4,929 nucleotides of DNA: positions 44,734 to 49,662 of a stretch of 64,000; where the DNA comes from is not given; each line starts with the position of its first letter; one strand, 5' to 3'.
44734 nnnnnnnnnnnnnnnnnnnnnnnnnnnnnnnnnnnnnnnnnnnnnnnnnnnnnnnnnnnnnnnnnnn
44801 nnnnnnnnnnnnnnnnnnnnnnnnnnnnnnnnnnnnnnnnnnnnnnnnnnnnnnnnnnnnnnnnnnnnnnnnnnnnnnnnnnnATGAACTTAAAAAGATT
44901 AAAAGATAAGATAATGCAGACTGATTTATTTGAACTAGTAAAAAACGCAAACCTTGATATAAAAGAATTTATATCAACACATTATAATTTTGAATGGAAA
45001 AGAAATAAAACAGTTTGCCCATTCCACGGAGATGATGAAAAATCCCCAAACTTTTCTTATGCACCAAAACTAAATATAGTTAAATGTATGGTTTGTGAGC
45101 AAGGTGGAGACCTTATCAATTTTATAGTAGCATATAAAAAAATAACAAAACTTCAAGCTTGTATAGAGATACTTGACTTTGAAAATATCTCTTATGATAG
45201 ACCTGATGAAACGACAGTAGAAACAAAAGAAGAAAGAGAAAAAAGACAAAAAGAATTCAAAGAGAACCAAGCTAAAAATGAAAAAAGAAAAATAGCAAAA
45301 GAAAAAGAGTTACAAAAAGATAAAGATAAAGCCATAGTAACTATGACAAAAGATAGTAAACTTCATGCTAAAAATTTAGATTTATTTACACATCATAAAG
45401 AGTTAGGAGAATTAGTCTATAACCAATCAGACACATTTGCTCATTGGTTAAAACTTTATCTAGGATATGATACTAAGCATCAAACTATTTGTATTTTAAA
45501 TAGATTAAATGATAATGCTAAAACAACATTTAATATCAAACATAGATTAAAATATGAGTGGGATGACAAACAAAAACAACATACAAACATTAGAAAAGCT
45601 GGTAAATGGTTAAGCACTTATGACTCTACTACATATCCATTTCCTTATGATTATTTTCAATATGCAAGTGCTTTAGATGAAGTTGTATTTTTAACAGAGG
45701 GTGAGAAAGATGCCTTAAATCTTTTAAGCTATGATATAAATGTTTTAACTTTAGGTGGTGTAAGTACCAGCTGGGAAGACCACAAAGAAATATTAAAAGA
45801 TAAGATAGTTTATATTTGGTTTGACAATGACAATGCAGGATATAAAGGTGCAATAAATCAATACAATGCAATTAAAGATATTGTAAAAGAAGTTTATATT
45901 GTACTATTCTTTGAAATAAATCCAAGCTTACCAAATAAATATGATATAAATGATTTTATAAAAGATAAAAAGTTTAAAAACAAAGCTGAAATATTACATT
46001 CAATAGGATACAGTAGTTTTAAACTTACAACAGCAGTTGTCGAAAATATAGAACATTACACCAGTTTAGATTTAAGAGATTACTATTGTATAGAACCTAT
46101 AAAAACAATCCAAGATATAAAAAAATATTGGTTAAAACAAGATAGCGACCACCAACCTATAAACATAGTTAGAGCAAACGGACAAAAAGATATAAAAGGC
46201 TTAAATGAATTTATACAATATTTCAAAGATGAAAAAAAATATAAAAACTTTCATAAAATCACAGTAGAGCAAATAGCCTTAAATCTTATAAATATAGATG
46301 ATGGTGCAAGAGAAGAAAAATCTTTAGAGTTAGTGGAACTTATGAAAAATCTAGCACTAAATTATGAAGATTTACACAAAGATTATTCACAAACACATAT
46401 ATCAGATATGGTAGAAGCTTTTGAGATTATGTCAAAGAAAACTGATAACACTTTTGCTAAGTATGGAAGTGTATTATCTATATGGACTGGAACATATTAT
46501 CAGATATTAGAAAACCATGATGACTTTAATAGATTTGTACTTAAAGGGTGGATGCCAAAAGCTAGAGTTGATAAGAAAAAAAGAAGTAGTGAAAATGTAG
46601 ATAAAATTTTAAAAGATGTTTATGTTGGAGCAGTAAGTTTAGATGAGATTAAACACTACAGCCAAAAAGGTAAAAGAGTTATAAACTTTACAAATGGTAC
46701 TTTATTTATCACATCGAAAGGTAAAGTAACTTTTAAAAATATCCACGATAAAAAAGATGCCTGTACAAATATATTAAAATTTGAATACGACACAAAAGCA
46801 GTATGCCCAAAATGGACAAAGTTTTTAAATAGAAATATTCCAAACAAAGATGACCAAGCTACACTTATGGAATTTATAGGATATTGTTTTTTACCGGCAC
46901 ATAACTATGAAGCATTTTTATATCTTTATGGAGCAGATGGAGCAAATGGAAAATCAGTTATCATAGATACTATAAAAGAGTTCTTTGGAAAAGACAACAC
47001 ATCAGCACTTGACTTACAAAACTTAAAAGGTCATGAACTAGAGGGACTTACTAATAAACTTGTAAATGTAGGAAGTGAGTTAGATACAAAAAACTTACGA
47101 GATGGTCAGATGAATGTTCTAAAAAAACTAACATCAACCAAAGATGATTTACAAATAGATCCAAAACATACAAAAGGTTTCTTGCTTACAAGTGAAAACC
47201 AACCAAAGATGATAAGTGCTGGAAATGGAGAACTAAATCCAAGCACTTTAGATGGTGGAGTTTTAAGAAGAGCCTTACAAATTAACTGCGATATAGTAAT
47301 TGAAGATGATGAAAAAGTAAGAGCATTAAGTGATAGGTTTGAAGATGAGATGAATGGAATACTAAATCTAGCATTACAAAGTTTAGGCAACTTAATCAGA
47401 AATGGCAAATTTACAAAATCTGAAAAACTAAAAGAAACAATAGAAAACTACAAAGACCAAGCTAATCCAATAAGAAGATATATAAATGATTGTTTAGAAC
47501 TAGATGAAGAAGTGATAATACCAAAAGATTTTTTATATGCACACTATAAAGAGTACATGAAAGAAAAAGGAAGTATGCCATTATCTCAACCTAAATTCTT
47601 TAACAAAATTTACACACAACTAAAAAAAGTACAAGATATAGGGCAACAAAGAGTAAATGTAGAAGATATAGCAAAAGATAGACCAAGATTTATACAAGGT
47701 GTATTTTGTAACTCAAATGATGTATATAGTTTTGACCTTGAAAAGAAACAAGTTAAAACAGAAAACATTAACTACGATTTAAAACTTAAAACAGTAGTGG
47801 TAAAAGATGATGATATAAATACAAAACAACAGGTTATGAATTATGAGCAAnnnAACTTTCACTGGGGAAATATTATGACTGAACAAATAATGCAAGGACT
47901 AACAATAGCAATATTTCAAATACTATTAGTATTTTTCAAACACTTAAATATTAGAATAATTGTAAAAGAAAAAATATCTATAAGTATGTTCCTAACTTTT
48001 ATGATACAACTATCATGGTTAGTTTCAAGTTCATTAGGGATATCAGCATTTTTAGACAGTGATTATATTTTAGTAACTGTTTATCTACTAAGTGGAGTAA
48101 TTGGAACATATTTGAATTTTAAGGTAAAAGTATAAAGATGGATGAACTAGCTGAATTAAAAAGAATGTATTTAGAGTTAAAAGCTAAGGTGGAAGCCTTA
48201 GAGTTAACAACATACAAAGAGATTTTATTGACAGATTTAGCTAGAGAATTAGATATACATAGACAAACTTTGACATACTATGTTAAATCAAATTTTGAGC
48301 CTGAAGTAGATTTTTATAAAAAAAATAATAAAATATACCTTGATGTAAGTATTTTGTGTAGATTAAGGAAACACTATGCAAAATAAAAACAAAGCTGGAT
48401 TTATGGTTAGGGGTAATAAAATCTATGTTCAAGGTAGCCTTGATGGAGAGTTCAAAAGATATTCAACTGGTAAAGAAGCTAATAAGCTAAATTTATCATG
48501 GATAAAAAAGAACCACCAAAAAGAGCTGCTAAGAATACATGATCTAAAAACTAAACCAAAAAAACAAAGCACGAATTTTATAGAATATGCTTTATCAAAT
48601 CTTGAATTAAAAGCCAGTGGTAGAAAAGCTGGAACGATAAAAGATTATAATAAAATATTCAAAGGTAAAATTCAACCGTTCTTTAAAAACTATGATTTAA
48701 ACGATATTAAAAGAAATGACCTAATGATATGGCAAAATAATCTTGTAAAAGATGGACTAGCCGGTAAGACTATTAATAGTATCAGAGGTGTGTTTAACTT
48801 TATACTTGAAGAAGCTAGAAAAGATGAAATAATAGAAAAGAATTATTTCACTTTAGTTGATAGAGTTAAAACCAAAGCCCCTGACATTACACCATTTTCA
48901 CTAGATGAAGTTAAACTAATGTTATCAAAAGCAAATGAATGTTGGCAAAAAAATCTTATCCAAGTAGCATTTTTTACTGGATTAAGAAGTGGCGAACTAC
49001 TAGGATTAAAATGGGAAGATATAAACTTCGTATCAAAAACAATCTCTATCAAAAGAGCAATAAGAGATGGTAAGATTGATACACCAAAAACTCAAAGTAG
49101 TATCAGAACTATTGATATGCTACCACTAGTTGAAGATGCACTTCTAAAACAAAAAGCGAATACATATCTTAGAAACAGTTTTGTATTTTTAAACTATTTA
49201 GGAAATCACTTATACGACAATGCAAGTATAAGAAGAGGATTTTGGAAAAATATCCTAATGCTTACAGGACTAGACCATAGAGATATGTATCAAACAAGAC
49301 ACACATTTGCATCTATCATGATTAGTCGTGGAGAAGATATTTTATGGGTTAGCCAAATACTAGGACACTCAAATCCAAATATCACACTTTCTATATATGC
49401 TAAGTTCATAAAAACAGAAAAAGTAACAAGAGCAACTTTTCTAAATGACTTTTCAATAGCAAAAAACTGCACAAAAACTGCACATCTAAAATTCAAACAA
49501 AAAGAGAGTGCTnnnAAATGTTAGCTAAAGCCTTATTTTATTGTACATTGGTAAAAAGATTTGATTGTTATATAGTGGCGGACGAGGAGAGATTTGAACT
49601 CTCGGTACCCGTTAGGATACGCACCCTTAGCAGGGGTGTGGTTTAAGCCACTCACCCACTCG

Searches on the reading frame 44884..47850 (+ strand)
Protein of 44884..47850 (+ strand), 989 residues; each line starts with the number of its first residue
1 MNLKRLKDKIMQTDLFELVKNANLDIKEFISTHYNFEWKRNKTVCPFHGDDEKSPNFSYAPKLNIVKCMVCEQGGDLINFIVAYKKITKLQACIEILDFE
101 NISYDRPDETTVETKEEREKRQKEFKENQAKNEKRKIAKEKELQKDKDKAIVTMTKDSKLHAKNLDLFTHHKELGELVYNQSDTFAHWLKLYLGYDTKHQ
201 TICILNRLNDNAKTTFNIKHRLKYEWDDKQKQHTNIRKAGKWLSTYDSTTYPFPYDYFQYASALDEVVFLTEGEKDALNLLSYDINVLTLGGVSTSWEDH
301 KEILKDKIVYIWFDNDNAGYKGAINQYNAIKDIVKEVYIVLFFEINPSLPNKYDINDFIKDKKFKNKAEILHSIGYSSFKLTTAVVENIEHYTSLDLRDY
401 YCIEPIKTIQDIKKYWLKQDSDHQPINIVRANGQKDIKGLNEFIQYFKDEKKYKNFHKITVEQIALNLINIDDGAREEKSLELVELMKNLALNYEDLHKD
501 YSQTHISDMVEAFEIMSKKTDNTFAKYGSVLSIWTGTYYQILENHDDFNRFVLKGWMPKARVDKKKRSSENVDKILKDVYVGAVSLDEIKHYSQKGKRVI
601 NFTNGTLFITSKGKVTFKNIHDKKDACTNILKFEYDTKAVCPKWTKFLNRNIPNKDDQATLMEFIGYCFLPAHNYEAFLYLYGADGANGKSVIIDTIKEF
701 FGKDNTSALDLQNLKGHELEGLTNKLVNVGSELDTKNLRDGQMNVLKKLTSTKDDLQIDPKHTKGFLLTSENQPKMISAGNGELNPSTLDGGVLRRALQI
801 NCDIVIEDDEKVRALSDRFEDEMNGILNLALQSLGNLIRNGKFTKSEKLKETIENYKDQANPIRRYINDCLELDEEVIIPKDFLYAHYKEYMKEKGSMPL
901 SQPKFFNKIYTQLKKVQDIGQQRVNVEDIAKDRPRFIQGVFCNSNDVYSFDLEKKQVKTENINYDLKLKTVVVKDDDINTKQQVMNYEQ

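Call 11: search_protein_families(library=pfam, proteins=[window:44884-47850:+], max_evalue=0.01)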
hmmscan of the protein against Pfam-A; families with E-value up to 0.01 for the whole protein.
window:44884-47850:+ (989 aa): 7 families
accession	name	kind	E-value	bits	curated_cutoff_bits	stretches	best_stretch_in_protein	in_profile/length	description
PF19263.5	DUF5906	-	5.2e-12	46.9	27.6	1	681-786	1-106/114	Family of unknown function (DUF5906)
PF01807.25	Zn_ribbon_DnaG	-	2.5e-10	40.5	24.9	1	23-105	12-94/98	CHC2 zinc finger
PF08706.16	D5_N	-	3.9e-09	37.4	22.4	1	534-650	24-142/145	D5 N terminal like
PF03288.22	Pox_D5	-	5.6e-08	33.6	21.4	1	859-915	2-59/86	Poxvirus D5 protein-like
PF13155.12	Toprim_2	-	2.4e-06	28.2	22.1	1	269-358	1-87/88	Toprim-like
PF01751.28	Toprim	-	0.00025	21.6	23.1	1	268-344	2-95/96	Toprim domain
PF02257.21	RFX_DNA_binding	-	0.0011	20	27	1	865-909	6-50/79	RFX DNA-binding domain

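Call 12: search_protein_families(library=phrogs, proteins=[window:44884-47850:+], max_evalue=0.001)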
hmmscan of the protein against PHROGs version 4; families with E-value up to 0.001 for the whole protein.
window:44884-47850:+ (989 aa): 13 families
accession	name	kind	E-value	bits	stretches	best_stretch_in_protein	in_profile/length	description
phrog_864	-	DNA, RNA and nucleotide metabolism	7.6e-55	187.9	1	439-960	126-646/1064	DNA primase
phrog_6088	-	DNA, RNA and nucleotide metabolism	6e-53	181.4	2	558-917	392-748/772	DNA primase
phrog_1829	-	DNA, RNA and nucleotide metabolism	8e-44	150.9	1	501-944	319-757/772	DNA primase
phrog_1156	-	DNA, RNA and nucleotide metabolism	1.4e-40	140.6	1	595-917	479-808/855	DNA primase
phrog_7601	-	unknown function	3.6e-26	93.2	1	672-922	16-263/289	-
phrog_2478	-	DNA, RNA and nucleotide metabolism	6.4e-22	78.5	1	621-911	526-820/854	DNA polymerase/primase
phrog_6444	-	DNA, RNA and nucleotide metabolism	2.6e-18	67.2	2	23-133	16-125/577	DNA primase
phrog_16950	-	DNA, RNA and nucleotide metabolism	1.9e-10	40.3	1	596-708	478-590/843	DNA primase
phrog_360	-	DNA, RNA and nucleotide metabolism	6.2e-10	40.3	1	39-149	28-118/133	DNA primase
phrog_11992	-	unknown function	1.8e-09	39.1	1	30-137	16-118/177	-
phrog_18097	-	DNA, RNA and nucleotide metabolism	2.5e-08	34.7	1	22-106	12-95/199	DNA primase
phrog_16213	-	DNA, RNA and nucleotide metabolism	0.00032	20.1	1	663-848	383-563/732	DNA primase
phrog_849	-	DNA, RNA and nucleotide metabolism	0.00093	19.2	0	222-321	200-301/435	DNA primase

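Call 38: find_related_loci(query=window:44884-47850:+, collection=metagenome_contigs, flank=10000)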
Query window:44884-47850:+ (989 aa) in metagenome_contigs; peptide patterns used: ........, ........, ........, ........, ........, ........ (x = any residue, [..] = any of these).
244 stretches matched a pattern; 51 encode a relative of the query (tblastn E <= 1e-3); 51 distinct loci.
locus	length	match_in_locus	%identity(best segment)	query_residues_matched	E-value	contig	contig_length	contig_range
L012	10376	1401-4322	67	6-975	0e+0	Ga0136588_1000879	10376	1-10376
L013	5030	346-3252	59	14-974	0e+0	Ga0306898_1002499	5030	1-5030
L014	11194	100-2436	50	220-988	0e+0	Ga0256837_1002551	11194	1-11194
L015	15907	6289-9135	43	16-976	0e+0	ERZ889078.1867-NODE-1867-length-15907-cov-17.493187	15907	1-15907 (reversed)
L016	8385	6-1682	59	425-974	0e+0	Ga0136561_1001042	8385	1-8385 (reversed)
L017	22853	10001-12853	38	9-961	0e+0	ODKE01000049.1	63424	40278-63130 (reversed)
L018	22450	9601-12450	38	10-961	0e+0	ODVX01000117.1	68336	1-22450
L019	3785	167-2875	39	10-913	0e+0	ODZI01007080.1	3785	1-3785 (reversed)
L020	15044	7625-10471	38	11-961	0e+0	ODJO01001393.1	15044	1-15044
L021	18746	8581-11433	37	9-961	0e+0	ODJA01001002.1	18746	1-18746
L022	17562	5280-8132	38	9-961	0e+0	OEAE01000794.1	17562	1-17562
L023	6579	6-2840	37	9-951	0e+0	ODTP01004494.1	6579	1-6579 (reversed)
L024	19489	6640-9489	37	10-961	0e+0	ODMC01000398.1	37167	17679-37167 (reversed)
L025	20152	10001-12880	37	10-964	0e+0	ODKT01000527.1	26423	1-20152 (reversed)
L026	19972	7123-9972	37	10-961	0e+0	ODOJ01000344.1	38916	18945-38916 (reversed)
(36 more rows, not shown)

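Call 56: find_homologous_proteins(query=window:44884-47850:+, max_evalue=1e-100)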
Query window:44884-47850:+ (989 aa): 87 proteins with E <= 1e-100 among 8000 candidates.
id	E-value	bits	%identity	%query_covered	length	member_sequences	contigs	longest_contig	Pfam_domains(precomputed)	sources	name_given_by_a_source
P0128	0.0e+0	2247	100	100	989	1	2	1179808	PF13155.13,PF01807.26,PF19263.6,PF08706.17,PF03288.23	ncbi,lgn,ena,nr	ncbi:MAG: toprim domain-containing protein [Arcobacteraceae bacterium]|nr:toprim domain-containing p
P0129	0.0e+0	1696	76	99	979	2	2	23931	PF01807.26,PF19263.6,PF08706.17,PF03288.23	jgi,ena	-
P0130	0.0e+0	1668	75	98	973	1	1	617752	PF01807.26,PF19263.6,PF01751.29,PF08706.17,PF03288.23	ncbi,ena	-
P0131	0.0e+0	1512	68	97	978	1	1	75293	PF13155.13,PF01807.26,PF19263.6,PF08706.17,PF03288.23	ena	-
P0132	0.0e+0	1491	67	98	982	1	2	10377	PF13155.13,PF01807.26,PF19263.6,PF08706.17,PF03288.23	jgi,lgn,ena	-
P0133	0.0e+0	1432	65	97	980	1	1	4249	PF13155.13,PF01807.26,PF19263.6,PF08706.17,PF03288.23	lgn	-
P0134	0.0e+0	1403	63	98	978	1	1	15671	PF01807.26,PF19263.6,PF08706.17,PF03288.23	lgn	-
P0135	0.0e+0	1361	62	98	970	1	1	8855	PF13155.13,PF01807.26,PF19263.6,PF08706.17,PF03288.23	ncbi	-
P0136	0.0e+0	1288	60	97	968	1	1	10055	PF13155.13,PF01807.26,PF19263.6,PF01751.29,PF08706.17,PF03288.23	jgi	jgi:P4 family phage/plasmid primase-like protien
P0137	0.0e+0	1281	59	97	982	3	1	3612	PF13155.13,PF01807.26,PF19263.6,PF01751.29,PF08706.17,PF03288.23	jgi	-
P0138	0.0e+0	1235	59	96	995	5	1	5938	PF13155.13,PF01807.26,PF19263.6,PF01751.29,PF08706.17,PF03288.23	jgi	jgi:P4 family phage/plasmid primase-like protien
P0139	0.0e+0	1232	84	65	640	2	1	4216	PF19263.6,PF08706.17,PF03288.23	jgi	jgi:P4 family phage/plasmid primase-like protien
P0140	0.0e+0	1220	57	97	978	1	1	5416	PF13155.13,PF01807.26,PF19263.6,PF01751.29,PF08706.17,PF03288.23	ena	-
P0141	0.0e+0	1128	54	98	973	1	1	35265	PF13155.13,PF01807.26,PF19263.6,PF08706.17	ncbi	-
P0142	0.0e+0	1122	54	97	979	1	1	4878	PF13155.13,PF01807.26,PF19263.6,PF08706.17,PF03288.23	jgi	jgi:P4 family phage/plasmid primase-like protien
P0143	0.0e+0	1117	84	59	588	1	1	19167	PF19263.6,PF08706.17,PF03288.23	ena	-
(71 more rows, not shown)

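Call 57: find_encoding_contigs(protein=P0130, flank=10000, max_places=2)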
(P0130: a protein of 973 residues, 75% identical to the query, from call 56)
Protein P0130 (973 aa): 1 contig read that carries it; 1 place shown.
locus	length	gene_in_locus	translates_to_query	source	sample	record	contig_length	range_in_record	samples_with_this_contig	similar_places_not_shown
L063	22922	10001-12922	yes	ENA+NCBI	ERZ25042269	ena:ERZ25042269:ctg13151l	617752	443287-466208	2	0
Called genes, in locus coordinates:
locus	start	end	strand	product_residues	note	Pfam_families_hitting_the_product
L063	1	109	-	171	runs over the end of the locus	PF01464:SLT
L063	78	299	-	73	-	-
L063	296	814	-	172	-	PF05105:Phage_holin_4_1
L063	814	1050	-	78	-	-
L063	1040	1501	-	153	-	-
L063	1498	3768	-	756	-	PF22337:Phage_fiber_rpt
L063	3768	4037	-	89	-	-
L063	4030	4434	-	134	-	-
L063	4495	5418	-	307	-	PF17236:SU10_MCP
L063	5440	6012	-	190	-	-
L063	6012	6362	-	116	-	-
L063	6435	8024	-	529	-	PF23899:SU10_portal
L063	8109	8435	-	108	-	-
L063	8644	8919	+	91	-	PF01381:HTH_3 (faint)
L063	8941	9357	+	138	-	-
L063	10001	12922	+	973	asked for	PF01807:Zn_ribbon_DnaG, PF01751:Toprim (faint), PF08706:D5_N, PF19263:DUF5906, PF03288:Pox_D5 (weak)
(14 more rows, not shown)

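Call 58: find_encoding_contigs(protein=P0129, flank=10000, max_places=2)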
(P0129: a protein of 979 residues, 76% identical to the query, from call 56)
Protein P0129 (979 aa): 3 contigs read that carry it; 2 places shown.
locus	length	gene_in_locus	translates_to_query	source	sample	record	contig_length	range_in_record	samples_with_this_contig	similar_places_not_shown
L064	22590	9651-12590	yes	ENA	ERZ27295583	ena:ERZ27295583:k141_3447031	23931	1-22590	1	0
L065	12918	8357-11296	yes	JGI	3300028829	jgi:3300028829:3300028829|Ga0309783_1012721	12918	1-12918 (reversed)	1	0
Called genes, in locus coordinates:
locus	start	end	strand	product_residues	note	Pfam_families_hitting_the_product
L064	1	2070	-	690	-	?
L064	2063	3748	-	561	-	-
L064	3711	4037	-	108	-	-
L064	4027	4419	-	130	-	-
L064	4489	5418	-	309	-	PF17236:SU10_MCP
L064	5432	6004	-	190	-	-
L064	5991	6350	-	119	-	-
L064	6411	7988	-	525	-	PF23899:SU10_portal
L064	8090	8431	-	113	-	-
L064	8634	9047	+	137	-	-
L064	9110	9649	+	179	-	PF16473:Rv2179c-like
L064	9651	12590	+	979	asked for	PF01807:Zn_ribbon_DnaG, PF08706:D5_N, PF19263:DUF5906, PF03288:Pox_D5 (weak)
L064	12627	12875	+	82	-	-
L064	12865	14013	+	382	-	PF14659:Phage_int_SAM_3, PF00589:Phage_integrase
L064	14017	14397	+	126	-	-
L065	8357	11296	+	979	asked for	PF01807:Zn_ribbon_DnaG, PF08706:D5_N, PF19263:DUF5906, PF03288:Pox_D5 (weak)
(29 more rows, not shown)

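Call 59: find_encoding_contigs(protein=P0143, flank=10000, max_places=2)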
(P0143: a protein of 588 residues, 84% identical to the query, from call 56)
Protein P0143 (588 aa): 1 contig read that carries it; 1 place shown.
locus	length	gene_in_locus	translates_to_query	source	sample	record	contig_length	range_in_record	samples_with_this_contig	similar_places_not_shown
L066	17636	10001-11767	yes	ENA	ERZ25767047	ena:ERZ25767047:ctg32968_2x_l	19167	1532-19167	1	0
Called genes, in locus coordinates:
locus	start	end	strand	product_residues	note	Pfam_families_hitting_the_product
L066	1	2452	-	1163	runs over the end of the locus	-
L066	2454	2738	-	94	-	-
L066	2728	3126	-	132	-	-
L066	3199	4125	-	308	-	PF17236:SU10_MCP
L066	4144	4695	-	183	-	-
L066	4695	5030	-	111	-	-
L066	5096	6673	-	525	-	PF23899:SU10_portal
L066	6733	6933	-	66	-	-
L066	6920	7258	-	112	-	-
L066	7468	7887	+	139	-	-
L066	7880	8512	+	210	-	PF16473:Rv2179c-like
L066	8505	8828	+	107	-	-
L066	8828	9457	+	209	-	PF01807:Zn_ribbon_DnaG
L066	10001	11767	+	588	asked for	PF08706:D5_N, PF19263:DUF5906, PF03288:Pox_D5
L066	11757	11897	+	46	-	-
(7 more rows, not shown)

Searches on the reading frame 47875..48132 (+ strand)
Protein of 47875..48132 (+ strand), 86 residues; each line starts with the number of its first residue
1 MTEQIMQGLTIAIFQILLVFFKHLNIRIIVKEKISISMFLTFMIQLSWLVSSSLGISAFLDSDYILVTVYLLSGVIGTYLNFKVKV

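Call 11: search_protein_families(library=pfam, proteins=[window:47875-48132:+], max_evalue=0.01)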
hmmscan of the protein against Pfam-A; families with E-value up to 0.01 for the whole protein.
window:47875-48132:+ (86 aa): 0 families

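Call 12: search_protein_families(library=phrogs, proteins=[window:47875-48132:+], max_evalue=0.001)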
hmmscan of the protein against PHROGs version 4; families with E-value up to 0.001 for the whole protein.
window:47875-48132:+ (86 aa): 0 families

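Call 19: find_encoding_contigs(protein=window:47875-48132:+, flank=10000, max_places=10)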
Protein window:47875-48132:+ (86 aa): 3 contigs read that carry it; 1 place shown.
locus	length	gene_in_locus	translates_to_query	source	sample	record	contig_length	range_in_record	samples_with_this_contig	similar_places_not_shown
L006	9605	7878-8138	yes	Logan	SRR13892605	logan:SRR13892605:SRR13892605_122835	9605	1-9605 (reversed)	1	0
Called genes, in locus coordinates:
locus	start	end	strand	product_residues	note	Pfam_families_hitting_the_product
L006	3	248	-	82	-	?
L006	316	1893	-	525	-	PF23899:SU10_portal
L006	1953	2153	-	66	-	-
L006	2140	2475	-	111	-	-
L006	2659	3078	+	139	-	-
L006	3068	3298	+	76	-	-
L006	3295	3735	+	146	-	-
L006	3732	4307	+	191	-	-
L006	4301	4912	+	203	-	-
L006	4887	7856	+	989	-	PF01807:Zn_ribbon_DnaG, PF13155:Toprim_2 (weak), PF08706:D5_N, PF19263:DUF5906, PF03288:Pox_D5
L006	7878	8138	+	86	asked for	-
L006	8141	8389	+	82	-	-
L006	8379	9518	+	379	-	PF14659:Phage_int_SAM_3, PF00589:Phage_integrase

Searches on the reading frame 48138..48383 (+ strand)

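Call 45: search_protein_families(library=pfam, proteins=[window:48138-48383:+], max_evalue=0.1)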
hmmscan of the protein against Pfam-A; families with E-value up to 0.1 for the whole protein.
window:48138-48383:+ (82 aa): 5 families
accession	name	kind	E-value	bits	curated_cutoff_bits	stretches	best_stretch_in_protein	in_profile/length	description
PF12840.13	HTH_20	-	0.023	15.1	27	1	25-47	15-37/51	Helix-turn-helix domain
PF13556.12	HTH_30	-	0.038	14.2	27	1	32-47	16-31/59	PucR C-terminal helix-turn-helix domain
PF02954.25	HTH_8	-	0.051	13.7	22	1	32-47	22-37/42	Bacterial regulatory protein, Fis family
PF04967.18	HTH_10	-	0.071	13.4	23.1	0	27-50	22-45/53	HTH DNA binding domain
PF01544.23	CorA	-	0.093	12.5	27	0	30-68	16-54/292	CorA-like Mg2+ transporter protein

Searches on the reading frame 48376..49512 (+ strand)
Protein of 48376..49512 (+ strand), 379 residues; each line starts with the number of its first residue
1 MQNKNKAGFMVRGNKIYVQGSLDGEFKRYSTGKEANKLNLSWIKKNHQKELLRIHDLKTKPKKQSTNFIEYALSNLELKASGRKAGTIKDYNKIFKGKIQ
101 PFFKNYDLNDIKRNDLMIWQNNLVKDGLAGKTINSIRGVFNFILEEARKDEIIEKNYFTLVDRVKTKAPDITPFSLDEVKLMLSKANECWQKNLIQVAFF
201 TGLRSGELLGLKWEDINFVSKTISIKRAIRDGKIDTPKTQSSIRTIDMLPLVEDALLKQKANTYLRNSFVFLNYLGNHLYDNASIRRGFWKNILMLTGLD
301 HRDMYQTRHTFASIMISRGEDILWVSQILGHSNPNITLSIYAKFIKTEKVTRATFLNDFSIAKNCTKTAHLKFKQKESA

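Call 11: search_protein_families(library=pfam, proteins=[window:48376-49512:+], max_evalue=0.01)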
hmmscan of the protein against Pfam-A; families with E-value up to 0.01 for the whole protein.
window:48376-49512:+ (379 aa): 3 families
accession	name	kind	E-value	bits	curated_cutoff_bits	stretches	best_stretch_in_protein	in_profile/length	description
PF00589.27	Phage_integrase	-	1.4e-21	77.4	27.1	1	177-343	6-167/172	Phage integrase family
PF14659.12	Phage_int_SAM_3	-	1.7e-08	35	22.6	1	79-123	13-57/58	Phage integrase, N-terminal SAM-like domain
PF13102.12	Phage_int_SAM_5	-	0.0074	17.1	22.3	1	67-159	1-94/98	Phage integrase SAM-like domain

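Call 12: search_protein_families(library=phrogs, proteins=[window:48376-49512:+], max_evalue=0.001)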
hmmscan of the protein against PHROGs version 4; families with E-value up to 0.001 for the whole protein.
window:48376-49512:+ (379 aa): 4 families
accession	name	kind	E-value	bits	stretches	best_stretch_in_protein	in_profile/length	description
phrog_1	-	integration and excision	2.2e-63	216.5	1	23-359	131-450/611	integrase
phrog_216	-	integration and excision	3.1e-36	126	1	141-360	23-241/301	integrase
phrog_7685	-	integration and excision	9e-15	55.9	1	238-358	123-237/240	integrase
phrog_7269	-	integration and excision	0.00012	22.9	1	307-346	33-71/89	integrase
